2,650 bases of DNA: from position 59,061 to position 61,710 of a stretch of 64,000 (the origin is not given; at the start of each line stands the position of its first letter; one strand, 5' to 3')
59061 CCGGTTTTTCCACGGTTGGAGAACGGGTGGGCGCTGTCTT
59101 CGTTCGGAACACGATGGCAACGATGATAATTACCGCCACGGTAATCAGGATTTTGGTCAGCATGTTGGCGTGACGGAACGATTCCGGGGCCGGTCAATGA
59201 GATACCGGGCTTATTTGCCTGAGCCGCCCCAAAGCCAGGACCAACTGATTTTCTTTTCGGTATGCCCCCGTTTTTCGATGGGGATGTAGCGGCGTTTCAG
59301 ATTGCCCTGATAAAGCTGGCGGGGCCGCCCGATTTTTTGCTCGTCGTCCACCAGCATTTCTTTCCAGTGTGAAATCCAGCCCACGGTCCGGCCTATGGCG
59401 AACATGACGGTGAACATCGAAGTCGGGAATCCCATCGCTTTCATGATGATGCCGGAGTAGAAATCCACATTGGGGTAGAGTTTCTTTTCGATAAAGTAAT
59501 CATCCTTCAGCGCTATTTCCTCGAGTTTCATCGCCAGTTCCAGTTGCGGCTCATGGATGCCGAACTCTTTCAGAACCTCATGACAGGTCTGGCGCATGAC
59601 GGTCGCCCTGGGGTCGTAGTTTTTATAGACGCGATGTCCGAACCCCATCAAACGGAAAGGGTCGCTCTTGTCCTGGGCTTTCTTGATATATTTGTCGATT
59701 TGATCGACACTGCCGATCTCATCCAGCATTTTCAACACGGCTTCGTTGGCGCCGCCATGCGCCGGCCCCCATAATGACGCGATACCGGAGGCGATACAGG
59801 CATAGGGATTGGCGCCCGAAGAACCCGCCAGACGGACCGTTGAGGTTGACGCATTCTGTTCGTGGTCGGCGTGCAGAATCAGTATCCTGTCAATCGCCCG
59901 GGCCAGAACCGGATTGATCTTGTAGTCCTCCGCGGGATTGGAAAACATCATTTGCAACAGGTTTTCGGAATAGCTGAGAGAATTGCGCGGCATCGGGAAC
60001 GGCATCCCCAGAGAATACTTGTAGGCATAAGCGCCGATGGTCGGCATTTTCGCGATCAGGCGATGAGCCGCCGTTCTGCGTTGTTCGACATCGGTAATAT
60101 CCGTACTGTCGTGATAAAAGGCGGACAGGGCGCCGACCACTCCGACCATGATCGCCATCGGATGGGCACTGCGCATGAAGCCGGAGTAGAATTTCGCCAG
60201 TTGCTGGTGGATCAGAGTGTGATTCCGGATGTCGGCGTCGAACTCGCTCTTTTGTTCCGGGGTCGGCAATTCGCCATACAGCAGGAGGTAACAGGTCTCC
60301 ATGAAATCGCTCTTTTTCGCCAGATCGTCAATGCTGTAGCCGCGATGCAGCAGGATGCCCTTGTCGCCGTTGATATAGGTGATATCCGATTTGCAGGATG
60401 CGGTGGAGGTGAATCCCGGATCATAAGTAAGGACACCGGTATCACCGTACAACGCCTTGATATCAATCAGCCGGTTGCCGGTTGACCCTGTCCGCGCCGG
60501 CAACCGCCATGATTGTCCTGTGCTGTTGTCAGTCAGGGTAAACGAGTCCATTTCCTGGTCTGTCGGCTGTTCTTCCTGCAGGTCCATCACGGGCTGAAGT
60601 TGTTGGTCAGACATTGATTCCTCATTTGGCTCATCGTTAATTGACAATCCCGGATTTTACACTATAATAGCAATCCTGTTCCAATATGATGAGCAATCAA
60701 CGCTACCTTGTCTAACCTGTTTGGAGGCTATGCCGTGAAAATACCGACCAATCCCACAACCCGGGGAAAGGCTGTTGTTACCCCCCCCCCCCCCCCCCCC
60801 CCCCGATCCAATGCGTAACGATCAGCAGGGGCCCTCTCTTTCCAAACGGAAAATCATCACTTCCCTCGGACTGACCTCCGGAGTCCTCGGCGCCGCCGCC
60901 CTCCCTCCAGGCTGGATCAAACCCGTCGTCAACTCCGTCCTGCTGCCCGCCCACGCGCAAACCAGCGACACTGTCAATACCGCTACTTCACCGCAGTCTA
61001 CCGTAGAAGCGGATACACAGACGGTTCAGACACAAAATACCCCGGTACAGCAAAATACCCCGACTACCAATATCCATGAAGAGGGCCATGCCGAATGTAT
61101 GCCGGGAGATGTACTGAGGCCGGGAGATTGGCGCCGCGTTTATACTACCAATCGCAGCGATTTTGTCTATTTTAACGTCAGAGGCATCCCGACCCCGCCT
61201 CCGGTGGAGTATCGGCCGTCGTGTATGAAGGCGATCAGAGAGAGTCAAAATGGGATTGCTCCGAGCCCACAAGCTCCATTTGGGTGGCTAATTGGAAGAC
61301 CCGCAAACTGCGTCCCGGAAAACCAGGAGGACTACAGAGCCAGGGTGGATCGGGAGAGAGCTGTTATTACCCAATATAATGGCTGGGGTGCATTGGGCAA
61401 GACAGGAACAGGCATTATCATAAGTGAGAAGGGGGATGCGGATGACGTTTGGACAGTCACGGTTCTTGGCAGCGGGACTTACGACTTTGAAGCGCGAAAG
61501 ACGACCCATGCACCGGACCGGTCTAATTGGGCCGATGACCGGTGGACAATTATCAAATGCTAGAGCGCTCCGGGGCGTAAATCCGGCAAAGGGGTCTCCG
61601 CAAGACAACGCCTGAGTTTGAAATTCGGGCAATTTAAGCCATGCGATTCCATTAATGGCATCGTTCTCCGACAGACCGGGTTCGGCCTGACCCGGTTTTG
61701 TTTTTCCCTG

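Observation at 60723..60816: C24 homopolymer 6 nt upstream of a secreted-protein start: second candidate contingency switch, again one unit out of frame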

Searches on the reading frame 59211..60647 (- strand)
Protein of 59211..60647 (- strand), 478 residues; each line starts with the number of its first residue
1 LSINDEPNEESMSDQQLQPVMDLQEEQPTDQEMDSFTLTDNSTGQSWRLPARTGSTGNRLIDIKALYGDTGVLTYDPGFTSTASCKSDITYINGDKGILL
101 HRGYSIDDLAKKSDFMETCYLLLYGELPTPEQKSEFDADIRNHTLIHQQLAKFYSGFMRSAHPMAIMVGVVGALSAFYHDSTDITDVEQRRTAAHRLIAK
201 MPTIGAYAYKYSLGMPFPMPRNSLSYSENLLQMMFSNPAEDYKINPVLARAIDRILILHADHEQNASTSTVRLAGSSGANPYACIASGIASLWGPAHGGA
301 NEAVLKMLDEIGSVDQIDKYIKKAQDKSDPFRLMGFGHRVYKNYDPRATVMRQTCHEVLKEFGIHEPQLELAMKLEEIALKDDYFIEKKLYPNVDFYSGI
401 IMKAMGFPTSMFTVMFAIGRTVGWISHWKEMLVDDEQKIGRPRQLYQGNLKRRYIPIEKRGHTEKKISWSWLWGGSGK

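Call 10: search_protein_families(library=ncbifam, proteins=[window:59211-60647:-], max_evalue=0.1)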
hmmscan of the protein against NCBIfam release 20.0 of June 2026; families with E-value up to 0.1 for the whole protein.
window:59211-60647:- (478 aa): 22 families
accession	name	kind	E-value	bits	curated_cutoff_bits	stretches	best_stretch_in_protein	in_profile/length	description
TIGR01798.1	cit_synth_I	equivalog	2.1e-222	738.2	485.15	1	46-454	3-412/412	citrate synthase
NF004126.0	PRK05614.1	equivalog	2.3e-222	738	505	1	35-460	5-430/430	citrate synthase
NF010639.0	PRK14036.1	equivalog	1.3e-109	366.3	502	1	73-460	4-378/379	citrate synthase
TIGR01800.1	cit_synth_II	subfamily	5.6e-101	337.9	421.3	1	81-460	5-368/368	2-methylcitrate synthase/citrate synthase II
NF041157.1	Cit_synThplmales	equivalog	5e-100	335.2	590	1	86-460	15-376/377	citrate synthase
NF010640.0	PRK14037.1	subfamily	2.4e-87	293.3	504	1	87-460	16-377/377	citrate synthase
NF041301.1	Cit_synth_Halo_CitZ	equivalog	1.4e-79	267.9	550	1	84-460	14-379/379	citrate synthase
NF010638.0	PRK14035.1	equivalog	2.7e-79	266.7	572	1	78-460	7-372/372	citrate synthase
NF010637.0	PRK14034.1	equivalog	9.1e-79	265.1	594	1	83-460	11-371/372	citrate synthase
NF010636.0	PRK14033.1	equivalog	6.2e-75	252.4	479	1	86-454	20-372/376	bifunctional 2-methylcitrate synthase/citrate synthase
NF009006.1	PRK12351.1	equivalog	2.8e-68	230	550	1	99-460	30-376/376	bifunctional 2-methylcitrate synthase/citrate synthase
NF009004.0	PRK12349.1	equivalog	1.1e-64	218.6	508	1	74-450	6-367/372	citrate synthase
NF009005.0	PRK12350.1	subfamily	1.1e-63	215.7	332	1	76-454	5-355/366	citrate synthase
NF010635.0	PRK14032.1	subfamily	5.1e-63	213.2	426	1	93-460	63-448/448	citrate synthase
NF007128.0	PRK09569.1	subfamily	1.8e-42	145.5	344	1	82-450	45-427/437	citrate (Si)-synthase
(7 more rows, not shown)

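Call 25: find_related_loci(query=window:59211-60614:-, collection=genome_contigs, flank=6000)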
Query window:59211-60614:- (467 aa) in genome_contigs; peptide patterns used: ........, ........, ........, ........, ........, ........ (x = any residue, [..] = any of these).
600 stretches matched a pattern (row limit reached: there are more); 599 encode a relative of the query (tblastn E <= 1e-3); the best 80 are kept; 80 distinct loci.
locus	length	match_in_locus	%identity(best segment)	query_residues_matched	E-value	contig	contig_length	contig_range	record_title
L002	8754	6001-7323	83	24-464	0e+0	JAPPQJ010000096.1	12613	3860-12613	MAG: Gammaproteobacteria bacterium isolate STY4_bin_4 NODE_859_length_12613_cov_21.389, whole genome shotgun sequence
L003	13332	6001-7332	73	24-467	0e+0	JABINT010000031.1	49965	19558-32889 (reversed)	MAG: Acidiferrobacteraceae bacterium isolate SI060_bin51 k141_446388, whole genome shotgun sequence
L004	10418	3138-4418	70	24-450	0e+0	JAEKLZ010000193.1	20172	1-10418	MAG: Inquilinus limosus isolate YM_69_17 YM_S32_scaffold_243, whole genome shotgun sequence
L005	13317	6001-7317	69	16-453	0e+0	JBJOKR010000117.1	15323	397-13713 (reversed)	MAG: Pseudomonadota bacterium isolate sycamorecreek_2019_sw_WHONDRS-S19S_0028_A_bin.14 scaffold_0000687, whole genome sh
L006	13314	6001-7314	69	14-450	0e+0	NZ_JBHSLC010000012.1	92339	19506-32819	Azospirillum himalayense strain CCUG 58760 velvet_auto_105_12, whole genome shotgun sequence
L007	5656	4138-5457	68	26-467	0e+0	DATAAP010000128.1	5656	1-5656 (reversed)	MAG TPA_asm: Alphaproteobacteria bacterium isolate SMAG_U6675 k141_78403, whole genome shotgun sequence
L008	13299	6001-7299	70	19-450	0e+0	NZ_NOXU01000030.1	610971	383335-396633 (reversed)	Niveispirillum lacus strain 1-14 scaffold11, whole genome shotgun sequence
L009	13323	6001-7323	67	24-464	0e+0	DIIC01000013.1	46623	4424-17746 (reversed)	MAG TPA_asm: Proteobacteria bacterium UBA5680 UBA5680_contig_1624, whole genome shotgun sequence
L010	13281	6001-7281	70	24-449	0e+0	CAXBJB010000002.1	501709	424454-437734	MAG TPA_asm: uncultured Alphaproteobacteria bacterium isolate ERR2762157_binner12_Refined_11 genome assembly, contig: ER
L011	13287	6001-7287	68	23-450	0e+0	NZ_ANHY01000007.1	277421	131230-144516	Caenispirillum salinarum AK4 contig7, whole genome shotgun sequence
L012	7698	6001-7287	68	23-450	0e+0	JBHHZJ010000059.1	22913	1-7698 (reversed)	MAG: Kiloniellaceae bacterium isolate Maj_1_bin.32 NODE_958_length_22913_cov_17.037274, whole genome shotgun sequence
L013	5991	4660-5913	69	33-449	0e+0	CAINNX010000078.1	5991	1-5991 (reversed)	MAG: uncultured Rhizobiales bacterium isolate Umea2_bin-2525 genome assembly, contig: bin-2525:078/186, whole genome sho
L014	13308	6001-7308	68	25-462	0e+0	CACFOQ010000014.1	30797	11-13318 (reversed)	uncultured Alphaproteobacteria bacterium isolate AG-414-E06 genome assembly, contig: AG-414-E06_NODE_14, whole genome sh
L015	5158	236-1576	66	11-462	0e+0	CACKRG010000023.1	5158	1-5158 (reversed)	MAG: uncultured Alphaproteobacteria bacterium isolate AG-916-I19 genome assembly, contig: AG-916-I19_NODE_23, whole geno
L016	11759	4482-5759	69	33-457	0e+0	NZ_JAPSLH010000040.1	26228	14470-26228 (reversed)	MAG: Chelativorans sp. isolate RH59_bin.020 NODE_1376_length_26228_cov_3.143558, whole genome shotgun sequence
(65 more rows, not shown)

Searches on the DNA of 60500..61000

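Call 56: search_rna_families(source=window, start=60500, end=61000, threshold=evalue, max_evalue=1)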
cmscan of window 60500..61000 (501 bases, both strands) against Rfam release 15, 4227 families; matches with E-value up to 1: 0.
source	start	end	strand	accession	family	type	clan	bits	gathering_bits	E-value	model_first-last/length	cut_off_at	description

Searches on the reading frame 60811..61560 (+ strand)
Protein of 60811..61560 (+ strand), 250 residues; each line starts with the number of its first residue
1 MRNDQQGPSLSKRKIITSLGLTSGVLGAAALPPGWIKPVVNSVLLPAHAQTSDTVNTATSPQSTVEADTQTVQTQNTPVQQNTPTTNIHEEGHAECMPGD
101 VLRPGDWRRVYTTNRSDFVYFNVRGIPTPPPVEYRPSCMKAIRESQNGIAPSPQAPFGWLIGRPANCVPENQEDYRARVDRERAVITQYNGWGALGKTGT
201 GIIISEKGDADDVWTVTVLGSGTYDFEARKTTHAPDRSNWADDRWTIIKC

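Call 7: find_homologous_proteins(query=window:60811-61560:+, max_evalue=0.01)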
Query window:60811-61560:+ (250 aa): 3 proteins with E <= 0.01 among 907 candidates.
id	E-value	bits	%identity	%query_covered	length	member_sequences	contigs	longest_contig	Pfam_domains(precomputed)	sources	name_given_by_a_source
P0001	5.7e-169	578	100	100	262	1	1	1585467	-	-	-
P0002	1.6e-100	354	70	100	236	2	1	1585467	-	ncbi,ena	-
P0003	2.4e-9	55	61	22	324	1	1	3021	PF00041.28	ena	-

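Call 9: find_encoding_contigs(protein=P0002, flank=6000)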
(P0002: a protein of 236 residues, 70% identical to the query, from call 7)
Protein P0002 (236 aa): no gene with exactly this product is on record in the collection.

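Call 10: search_protein_families(library=ncbifam, proteins=[window:60811-61560:+, P0002, P0003], max_evalue=0.1)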
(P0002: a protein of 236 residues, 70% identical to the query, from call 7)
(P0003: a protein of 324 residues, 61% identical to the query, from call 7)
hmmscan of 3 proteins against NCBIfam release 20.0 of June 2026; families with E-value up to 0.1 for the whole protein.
window:60811-61560:+ (250 aa): 0 families

P0002 (236 aa): 1 family
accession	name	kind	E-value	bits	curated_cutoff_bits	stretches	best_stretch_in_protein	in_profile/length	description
NF040532.1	blaOXA-9_like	exception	0.057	12.6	575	0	166-202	194-229/274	OXA-9 family oxacillin-hydrolyzing class D beta-lactamase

P0003 (324 aa): 2 families
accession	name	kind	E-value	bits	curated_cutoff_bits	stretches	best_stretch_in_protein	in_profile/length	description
TIGR03887.1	thiocyan_alph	equivalog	0.0073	16.1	291.45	0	239-267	61-89/200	thiocyanate hydrolase subunit gamma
NF050824.1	TransRegRv1453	equivalog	0.047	12.5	600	1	183-243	300-360/404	Rv1453 family transcriptional regulator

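Call 11: find_related_loci(query=window:60811-61560:+, collection=genome_contigs, flank=10000)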
Query window:60811-61560:+ (250 aa) in genome_contigs; peptide patterns used: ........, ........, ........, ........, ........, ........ (x = any residue, [..] = any of these).
21 stretches matched a pattern, but none encodes a relative of the query by tblastn (E <= 1e-3).

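Call 12: find_encoding_contigs(protein=P0001, flank=3000)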
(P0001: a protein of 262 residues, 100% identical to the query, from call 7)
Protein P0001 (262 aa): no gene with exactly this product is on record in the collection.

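Call 13: list_cluster_members(proteins=[P0002, P0003, P0001])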
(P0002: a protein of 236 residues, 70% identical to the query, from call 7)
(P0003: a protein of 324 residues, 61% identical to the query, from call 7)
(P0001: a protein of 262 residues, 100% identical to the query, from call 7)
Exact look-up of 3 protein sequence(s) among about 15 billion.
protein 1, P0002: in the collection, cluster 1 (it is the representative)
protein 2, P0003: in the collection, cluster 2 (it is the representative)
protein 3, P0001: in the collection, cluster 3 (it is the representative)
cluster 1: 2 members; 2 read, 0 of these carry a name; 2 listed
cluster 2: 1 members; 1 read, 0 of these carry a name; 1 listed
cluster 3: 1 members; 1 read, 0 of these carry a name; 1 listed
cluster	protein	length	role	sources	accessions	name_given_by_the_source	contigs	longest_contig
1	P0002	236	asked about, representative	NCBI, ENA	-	-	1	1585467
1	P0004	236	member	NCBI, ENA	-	-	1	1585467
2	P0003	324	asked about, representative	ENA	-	-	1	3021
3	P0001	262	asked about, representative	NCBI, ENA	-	-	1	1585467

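Call 18: find_encoding_contigs(protein=P0004, flank=6000)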
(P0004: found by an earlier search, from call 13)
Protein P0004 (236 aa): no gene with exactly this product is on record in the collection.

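Call 19: find_encoding_contigs(protein=P0003, flank=6000)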
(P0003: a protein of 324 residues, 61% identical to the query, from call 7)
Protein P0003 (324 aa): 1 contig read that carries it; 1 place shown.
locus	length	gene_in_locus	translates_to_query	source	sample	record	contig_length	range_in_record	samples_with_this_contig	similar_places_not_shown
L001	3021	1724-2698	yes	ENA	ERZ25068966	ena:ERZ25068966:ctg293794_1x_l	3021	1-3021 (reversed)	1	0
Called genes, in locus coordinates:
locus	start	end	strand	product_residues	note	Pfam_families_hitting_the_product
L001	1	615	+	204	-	?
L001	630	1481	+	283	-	PF02737:3HCDH_N, PF03446:NAD_binding_2 (weak), PF00725:3HCDH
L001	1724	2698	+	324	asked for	PF00041:fn3 (weak)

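Call 31: search_protein_representatives(protein=window:60811-61560:+)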
Query: 250 residues. Proteins with E-value up to 0.001 (for the whole library): 452; up to 1e-10: 12; up to 1e-30: 1. The best 150 are listed.
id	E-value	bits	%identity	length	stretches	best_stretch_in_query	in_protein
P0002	5.1e-101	353.7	78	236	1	1-250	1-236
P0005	1.1e-14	70.8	46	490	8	36-64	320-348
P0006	3.3e-12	62.7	62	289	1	3-66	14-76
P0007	8.5e-12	61.4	53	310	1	3-72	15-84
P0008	1.2e-11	60.8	59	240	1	2-85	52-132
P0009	1.3e-11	60.7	46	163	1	3-106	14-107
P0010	2.1e-11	60.1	51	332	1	3-70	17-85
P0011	3.4e-11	59.4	46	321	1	3-85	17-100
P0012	4.5e-11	59.0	53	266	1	3-72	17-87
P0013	5.0e-11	58.8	64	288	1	9-61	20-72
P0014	5.7e-11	58.7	55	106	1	3-67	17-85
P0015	6.4e-11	58.5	57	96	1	3-58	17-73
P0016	1.2e-10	57.6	51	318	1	3-69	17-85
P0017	1.3e-10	57.5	56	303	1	5-80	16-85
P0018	1.3e-10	57.4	49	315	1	3-87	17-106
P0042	1.3e-07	47.6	57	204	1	10-64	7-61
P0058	1.4e-06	44.3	57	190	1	7-75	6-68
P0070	4.6e-06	42.6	29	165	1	6-155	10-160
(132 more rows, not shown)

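Call 37: find_encoding_contigs(protein=P0008, flank=3000)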
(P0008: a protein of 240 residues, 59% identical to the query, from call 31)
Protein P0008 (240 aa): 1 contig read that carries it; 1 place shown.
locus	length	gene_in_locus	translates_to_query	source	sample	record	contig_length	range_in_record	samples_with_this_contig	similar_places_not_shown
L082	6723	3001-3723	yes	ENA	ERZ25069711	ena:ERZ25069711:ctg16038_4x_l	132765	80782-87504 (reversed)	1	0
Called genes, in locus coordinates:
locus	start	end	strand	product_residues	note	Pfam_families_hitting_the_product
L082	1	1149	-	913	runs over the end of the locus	PF12705:PDDEXK_1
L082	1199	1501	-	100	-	PF01329:Pterin_4a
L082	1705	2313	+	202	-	PF02979:NHase_alpha, PF14407:Frankia_peptide (faint)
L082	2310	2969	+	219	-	PF21006:NHase_beta_N, PF02211:NHase_beta_C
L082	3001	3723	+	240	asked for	PF02095:Extensin_1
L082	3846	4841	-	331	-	PF00291:PALP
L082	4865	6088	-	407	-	PF00155:Aminotran_1_2, PF01041:DegT_DnrJ_EryC1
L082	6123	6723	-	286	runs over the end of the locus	PF03372:Exo_endo_phos, PF23226:Exo_endo_phos_PGAP2IP (weak)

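Call 57: predict_structure(alignment_id=A4)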
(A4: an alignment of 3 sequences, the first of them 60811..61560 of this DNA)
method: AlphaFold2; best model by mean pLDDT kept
length: 250 residues; sequences in the alignment: 3
mean_pLDDT: 36.3   pTM: 0.28
mean pLDDT of the five models: 36.3, 33.3, 30.9, 30.9, 29.4
residues with pLDDT >= 90: 0; 70-90: 0; 50-70: 31; < 50: 219
segments of 3 or more residues with pLDDT < 50: 1-92, 112-120, 124-225, 234-242
pLDDT, mean of each block of 10 residues (from residue 1): 33 27 28 29 27 27 31 28 31 50 56 42 39 33 37 30 34 42 32 31 34 44 47 44 51
secondary structure, 60 per line:
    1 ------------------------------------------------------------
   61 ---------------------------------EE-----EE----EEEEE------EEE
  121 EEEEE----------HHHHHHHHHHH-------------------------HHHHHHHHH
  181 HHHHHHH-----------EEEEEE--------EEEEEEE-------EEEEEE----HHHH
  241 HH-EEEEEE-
elements in order: E107-111 E118-125 H136-146 H172-187 E199-204 E213-219 E227-232 H237-242 E244-249

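Call 64: search_protein_families(library=pfam, proteins=[window:60811-61560:+, P0002, P0008, P0042, P0058, P0070, P0010], max_evalue=1)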
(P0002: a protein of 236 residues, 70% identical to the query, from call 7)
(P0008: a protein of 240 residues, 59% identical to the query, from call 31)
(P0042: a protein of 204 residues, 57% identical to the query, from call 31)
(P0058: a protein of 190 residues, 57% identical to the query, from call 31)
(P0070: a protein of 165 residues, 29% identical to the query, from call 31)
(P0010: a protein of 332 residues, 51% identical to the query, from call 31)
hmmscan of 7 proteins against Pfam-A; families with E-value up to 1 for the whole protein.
window:60811-61560:+ (250 aa): 0 families

P0002 (236 aa): 1 family
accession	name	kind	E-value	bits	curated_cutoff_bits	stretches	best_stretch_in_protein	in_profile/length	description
PF00513.23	Late_protein_L2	-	0.032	13.7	27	1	25-104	93-173/524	Late Protein L2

P0008 (240 aa): 2 families
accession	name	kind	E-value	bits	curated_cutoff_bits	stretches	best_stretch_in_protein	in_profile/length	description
PF02095.21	Extensin_1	-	1.1e-07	32.3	105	1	109-157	83-131/171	Extensin-like protein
PF01500.22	Keratin_B2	-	0.25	11.7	28.7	0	123-222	25-125/165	Keratin, high sulfur B2 protein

P0042 (204 aa): 0 families

P0058 (190 aa): 0 families

P0070 (165 aa): 3 families
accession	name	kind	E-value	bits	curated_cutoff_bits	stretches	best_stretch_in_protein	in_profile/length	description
PF13884.11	Peptidase_S74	-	2.5e-07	31.3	22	1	64-104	1-49/58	Chaperone of endosialidase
PF10518.14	TAT_signal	-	0.0029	17.9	22.7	1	13-31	3-21/21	TAT (twin-arginine translocation) pathway signal sequence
PF21397.2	Annexin_3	-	0.19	12.2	27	0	80-114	28-62/76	Alpha-11 giardin annexin domain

P0010 (332 aa): 2 families
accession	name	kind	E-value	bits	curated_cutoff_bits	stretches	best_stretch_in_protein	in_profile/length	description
PF00041.27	fn3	-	5.3e-05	23.8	25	1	248-311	11-69/84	Fibronectin type III domain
PF02018.23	CBM_4_9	-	0.11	13.3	25.9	0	287-318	48-81/136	Carbohydrate binding domain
